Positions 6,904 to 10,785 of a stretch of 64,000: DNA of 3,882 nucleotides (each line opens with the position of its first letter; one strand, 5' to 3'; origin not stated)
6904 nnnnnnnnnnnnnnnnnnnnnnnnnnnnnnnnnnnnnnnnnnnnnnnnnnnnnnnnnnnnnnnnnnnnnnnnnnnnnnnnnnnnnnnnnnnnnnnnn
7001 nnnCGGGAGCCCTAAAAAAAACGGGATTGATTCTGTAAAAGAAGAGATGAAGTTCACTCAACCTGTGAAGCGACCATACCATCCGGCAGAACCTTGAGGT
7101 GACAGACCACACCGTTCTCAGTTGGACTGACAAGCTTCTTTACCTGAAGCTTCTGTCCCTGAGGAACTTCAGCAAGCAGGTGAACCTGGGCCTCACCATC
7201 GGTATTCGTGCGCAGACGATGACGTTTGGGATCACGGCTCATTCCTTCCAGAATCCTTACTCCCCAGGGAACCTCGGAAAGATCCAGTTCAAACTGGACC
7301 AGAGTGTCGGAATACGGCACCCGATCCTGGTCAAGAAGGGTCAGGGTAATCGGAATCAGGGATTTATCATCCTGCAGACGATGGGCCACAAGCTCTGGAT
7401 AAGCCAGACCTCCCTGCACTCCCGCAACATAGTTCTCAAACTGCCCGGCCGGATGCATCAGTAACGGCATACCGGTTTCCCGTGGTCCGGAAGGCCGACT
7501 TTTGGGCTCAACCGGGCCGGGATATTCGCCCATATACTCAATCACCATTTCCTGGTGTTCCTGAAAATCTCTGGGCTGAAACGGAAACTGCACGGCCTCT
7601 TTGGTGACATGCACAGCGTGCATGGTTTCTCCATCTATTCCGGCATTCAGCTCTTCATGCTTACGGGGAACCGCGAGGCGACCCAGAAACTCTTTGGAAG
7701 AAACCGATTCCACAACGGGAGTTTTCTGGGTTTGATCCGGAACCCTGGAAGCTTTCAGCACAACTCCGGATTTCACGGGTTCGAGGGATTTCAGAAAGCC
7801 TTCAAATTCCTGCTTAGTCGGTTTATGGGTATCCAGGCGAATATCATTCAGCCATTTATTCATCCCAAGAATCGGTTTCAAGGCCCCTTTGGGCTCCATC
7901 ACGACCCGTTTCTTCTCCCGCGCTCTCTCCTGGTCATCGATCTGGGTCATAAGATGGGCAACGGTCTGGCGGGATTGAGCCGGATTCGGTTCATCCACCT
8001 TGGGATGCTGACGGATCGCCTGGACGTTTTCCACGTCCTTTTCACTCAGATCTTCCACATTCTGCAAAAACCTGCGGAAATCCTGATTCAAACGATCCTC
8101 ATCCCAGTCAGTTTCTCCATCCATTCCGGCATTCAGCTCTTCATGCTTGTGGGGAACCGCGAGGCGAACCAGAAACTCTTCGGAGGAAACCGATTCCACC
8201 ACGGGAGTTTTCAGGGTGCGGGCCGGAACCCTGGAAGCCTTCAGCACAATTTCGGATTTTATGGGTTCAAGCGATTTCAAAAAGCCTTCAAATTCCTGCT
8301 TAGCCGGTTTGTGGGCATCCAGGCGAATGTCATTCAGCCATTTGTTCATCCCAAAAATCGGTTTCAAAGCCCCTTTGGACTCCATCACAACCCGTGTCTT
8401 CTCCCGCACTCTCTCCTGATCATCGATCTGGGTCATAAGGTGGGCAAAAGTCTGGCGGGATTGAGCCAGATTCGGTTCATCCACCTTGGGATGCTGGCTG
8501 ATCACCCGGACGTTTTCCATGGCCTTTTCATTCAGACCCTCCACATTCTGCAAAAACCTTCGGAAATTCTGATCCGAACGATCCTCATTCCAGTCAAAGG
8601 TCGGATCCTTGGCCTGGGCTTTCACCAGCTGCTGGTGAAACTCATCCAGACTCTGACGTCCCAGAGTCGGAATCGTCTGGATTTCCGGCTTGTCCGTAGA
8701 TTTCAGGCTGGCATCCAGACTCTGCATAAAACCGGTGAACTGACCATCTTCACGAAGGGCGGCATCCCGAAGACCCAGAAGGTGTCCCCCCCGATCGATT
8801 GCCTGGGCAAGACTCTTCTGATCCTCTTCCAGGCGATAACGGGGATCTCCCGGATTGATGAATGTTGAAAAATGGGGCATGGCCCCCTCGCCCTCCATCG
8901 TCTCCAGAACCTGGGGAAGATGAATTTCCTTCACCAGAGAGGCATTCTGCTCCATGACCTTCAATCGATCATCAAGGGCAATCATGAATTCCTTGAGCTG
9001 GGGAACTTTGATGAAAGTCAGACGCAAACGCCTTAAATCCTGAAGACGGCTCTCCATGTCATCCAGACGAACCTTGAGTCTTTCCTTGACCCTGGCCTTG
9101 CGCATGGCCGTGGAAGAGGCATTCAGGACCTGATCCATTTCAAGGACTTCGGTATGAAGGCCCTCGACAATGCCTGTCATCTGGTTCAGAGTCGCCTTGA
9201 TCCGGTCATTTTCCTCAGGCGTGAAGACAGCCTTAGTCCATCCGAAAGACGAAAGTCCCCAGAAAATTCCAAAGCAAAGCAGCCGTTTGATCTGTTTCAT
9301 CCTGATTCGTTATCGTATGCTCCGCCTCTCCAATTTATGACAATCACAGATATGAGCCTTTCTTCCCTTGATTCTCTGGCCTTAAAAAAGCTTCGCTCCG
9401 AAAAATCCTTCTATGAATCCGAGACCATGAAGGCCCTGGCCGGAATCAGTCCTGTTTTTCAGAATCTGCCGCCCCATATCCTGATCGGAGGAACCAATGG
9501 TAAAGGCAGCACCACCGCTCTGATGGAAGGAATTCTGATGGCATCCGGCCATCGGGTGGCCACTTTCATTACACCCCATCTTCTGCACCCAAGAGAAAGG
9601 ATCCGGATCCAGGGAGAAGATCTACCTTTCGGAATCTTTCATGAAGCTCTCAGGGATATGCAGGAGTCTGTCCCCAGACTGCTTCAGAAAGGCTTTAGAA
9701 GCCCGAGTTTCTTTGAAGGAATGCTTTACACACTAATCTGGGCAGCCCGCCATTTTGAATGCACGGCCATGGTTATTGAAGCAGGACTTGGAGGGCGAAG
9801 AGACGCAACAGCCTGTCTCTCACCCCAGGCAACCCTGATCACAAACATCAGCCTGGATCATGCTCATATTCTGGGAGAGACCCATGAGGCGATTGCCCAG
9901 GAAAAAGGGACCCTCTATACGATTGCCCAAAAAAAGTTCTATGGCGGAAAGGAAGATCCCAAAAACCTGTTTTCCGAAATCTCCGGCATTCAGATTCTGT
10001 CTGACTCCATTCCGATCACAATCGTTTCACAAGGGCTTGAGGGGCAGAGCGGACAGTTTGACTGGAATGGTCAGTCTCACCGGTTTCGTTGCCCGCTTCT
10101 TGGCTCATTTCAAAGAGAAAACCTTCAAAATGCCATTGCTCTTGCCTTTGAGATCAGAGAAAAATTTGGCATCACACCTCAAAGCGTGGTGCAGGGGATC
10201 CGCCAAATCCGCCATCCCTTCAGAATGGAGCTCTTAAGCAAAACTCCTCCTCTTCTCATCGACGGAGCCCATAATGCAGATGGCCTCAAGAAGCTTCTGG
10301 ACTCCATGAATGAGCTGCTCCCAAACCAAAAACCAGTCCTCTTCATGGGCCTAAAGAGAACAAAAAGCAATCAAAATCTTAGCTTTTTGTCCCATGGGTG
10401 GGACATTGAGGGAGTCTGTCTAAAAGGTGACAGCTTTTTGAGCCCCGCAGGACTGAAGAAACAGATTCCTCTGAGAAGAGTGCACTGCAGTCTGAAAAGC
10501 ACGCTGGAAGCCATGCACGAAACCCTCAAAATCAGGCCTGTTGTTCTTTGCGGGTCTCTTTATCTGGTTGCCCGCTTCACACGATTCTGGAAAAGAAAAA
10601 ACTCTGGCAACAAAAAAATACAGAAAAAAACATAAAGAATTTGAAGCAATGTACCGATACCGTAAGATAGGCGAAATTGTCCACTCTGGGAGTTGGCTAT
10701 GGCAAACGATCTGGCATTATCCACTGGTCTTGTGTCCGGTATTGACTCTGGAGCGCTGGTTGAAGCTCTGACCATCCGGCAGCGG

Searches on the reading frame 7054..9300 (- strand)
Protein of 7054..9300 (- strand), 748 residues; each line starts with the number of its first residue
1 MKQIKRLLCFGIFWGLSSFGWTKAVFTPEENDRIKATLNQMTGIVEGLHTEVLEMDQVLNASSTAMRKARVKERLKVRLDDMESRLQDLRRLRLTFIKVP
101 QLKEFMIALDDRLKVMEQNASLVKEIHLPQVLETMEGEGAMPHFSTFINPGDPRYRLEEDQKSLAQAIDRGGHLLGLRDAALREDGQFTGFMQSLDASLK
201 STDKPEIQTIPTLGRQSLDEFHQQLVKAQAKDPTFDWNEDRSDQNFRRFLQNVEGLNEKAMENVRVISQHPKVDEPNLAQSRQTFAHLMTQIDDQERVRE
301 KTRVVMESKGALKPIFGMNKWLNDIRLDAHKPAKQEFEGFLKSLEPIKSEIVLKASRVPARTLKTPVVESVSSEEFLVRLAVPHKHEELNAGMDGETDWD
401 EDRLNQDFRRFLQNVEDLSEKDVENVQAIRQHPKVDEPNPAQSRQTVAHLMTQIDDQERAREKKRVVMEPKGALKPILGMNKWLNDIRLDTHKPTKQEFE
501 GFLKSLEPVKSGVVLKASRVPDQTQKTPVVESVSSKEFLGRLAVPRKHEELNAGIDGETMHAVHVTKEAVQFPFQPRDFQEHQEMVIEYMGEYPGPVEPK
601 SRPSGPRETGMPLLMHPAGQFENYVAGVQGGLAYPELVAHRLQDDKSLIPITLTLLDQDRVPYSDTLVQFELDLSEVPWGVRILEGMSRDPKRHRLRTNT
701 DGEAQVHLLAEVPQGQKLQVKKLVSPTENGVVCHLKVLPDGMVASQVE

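Call 11: search_protein_families(library=pfam, proteins=[window:7054-9300:-], max_evalue=0.00001)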
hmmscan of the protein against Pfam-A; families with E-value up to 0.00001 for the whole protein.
window:7054-9300:- (748 aa): 0 families

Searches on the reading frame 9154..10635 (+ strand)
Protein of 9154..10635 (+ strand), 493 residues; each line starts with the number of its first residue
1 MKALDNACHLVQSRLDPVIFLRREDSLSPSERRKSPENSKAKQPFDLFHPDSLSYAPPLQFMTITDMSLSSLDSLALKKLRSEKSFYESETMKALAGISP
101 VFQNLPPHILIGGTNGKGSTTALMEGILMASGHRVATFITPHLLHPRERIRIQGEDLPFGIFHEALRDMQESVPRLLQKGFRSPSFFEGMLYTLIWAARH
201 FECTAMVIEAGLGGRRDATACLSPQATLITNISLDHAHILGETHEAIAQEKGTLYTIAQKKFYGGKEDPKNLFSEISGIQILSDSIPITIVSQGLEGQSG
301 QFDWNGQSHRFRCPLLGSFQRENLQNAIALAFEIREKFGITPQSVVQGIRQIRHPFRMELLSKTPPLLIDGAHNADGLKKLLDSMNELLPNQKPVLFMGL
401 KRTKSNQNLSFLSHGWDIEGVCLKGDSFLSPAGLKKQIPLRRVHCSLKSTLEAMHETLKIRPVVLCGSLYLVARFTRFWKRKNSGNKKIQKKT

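Call 3: search_protein_families(library=pfam, proteins=[window:9154-10635:+], max_evalue=0.01)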
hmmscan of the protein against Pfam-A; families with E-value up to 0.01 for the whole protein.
window:9154-10635:+ (493 aa): 2 families
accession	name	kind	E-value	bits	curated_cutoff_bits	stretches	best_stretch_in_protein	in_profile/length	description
PF08245.18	Mur_ligase_M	-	3.3e-10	40.7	24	1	201-331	55-200/200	Mur ligase middle domain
PF02875.26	Mur_ligase_C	-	0.00022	22.5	28.4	1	357-405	2-54/127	Mur ligase, glutamate ligase domain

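Call 4: search_protein_families(library=ncbifam, proteins=[window:9154-10635:+], max_evalue=0.01)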
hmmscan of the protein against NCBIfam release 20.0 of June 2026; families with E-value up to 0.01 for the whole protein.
window:9154-10635:+ (493 aa): 21 families
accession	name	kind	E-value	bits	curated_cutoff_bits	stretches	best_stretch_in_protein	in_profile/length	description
TIGR01499.1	folC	subfamily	2.9e-65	221.2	162.65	1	93-478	5-399/400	bifunctional protein FolC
NF008101.0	PRK10846.1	equivalog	4.6e-37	127.8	360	1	90-481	33-416/422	bifunctional tetrahydrofolate synthase/dihydrofolate synthase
NF047860.1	Tet-DihydfolSynFolCMyb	equivalog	1.4e-29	103.4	700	2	93-254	50-211/468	bifunctional tetrahydrofolate synthase/dihydrofolate synthase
NF001124.0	PRK00139.1-2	equivalog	9.4e-15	54.3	476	2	288-388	275-374/500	UDP-N-acetylmuramoyl-L-alanyl-D-glutamate--2,6-diaminopimelate ligase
NF001126.0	PRK00139.1-4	equivalog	2.3e-14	52.8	373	2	286-393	264-370/486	UDP-N-acetylmuramoyl-L-alanyl-D-glutamate--2,6-diaminopimelate ligase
TIGR01085.1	murE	subfamily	5.8e-14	51.8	257.3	1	283-391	250-358/472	UDP-N-acetylmuramyl-tripeptide synthetase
NF008896.0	PRK11929.1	equivalog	3.2e-13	48.4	1023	2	295-389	286-380/965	bifunctional UDP-N-acetylmuramoyl-L-alanyl-D-glutamate--2,6-diaminopimelate ligase MurE/UDP-N-acetylmuramoyl-tripeptide--D-alanyl-D-alanine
NF010628.0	PRK14022.1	equivalog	4.3e-09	35.6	536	1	308-401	286-376/483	UDP-N-acetylmuramoyl-L-alanyl-D-glutamate--L-lysine ligase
NF053648.1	pMurE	equivalog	4.7e-09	35.5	600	1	219-390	185-353/464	pseudomurein biosynthesis peptide ligase pMurE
TIGR01143.1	murF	subfamily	1.2e-08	34.3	288.6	1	206-393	129-326/418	UDP-N-acetylmuramoyl-tripeptide--D-alanyl-D-alanine ligase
NF053645.1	pMurC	equivalog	6.7e-07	28.3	560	0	94-136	90-132/492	pseudomurein biosynthesis peptide ligase pMurC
TIGR04012.1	poly_gGlu_PgsB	equivalog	7.3e-06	25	222.7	0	103-137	26-60/380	poly-gamma-glutamate synthase PgsB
TIGR01082.1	murC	equivalog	1e-05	24.9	335.1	1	221-393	165-347/449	UDP-N-acetylmuramate--L-alanine ligase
NF001123.0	PRK00139.1-1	equivalog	1.2e-05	24.2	586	1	292-386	278-371/493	UDP-N-acetylmuramoyl-L-alanyl-D-glutamate--2,6-diaminopimelate ligase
TIGR01087.1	murD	equivalog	0.00064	18.9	211.95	1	106-135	104-133/441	UDP-N-acetylmuramoyl-L-alanine--D-glutamate ligase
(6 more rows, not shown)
